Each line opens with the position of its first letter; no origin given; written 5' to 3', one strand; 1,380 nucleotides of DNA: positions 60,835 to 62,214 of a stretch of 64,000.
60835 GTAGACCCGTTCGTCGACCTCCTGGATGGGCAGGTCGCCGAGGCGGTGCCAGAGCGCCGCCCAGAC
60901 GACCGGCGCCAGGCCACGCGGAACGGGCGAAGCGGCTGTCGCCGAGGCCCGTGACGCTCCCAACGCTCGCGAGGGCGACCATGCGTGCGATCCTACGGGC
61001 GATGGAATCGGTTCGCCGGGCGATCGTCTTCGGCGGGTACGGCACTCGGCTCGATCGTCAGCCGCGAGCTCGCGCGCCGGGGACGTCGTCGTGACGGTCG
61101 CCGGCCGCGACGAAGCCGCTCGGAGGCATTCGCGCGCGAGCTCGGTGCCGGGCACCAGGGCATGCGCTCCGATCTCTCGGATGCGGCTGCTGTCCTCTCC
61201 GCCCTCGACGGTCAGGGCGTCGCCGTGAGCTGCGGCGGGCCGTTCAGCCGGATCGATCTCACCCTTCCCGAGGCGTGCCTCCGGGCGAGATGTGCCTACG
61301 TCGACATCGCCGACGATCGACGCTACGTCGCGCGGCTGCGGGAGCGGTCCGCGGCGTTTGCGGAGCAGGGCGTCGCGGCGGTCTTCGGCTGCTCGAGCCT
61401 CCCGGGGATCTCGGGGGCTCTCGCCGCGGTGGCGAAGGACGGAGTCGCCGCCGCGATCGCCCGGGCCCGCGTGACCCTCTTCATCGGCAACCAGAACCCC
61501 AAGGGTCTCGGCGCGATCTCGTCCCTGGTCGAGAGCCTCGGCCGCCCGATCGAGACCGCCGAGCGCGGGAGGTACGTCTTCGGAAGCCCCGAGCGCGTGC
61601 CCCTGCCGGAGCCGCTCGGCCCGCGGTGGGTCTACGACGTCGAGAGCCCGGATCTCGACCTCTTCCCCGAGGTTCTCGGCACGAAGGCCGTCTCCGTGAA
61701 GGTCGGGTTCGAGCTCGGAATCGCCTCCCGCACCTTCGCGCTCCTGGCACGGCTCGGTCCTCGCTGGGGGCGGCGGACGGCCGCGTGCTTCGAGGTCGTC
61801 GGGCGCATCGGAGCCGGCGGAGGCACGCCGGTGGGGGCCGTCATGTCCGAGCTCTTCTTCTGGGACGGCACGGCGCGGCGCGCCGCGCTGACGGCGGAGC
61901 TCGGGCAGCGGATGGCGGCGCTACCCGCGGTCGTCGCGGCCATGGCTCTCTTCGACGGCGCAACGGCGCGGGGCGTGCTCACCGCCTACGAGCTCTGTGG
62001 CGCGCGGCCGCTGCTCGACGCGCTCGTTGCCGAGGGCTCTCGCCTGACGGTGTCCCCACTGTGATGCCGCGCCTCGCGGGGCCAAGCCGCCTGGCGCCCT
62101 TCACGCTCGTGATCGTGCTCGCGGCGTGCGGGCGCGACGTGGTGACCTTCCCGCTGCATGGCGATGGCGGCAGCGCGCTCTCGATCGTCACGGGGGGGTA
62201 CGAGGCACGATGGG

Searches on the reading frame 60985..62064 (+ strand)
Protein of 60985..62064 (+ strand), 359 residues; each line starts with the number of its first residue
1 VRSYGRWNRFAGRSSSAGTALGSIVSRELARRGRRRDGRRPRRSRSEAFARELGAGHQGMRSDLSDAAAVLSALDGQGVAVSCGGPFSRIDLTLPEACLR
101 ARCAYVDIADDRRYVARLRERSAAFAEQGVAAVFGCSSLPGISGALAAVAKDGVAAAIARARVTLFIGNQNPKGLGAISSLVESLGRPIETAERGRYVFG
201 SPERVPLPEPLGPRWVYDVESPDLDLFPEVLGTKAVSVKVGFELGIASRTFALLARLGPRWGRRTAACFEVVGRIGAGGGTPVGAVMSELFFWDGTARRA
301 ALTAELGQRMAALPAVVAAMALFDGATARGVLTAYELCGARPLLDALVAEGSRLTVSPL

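Call 31: search_protein_families(library=pfam, proteins=[window:60985-62064:+], max_evalue=0.001)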
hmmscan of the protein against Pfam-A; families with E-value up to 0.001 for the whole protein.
window:60985-62064:+ (359 aa): 1 family
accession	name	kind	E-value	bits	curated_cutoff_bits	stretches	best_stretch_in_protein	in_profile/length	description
PF03435.24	Sacchrp_dh_NADP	-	0.00018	22.3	25.1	1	48-133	39-129/129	Saccharopine dehydrogenase NADP binding domain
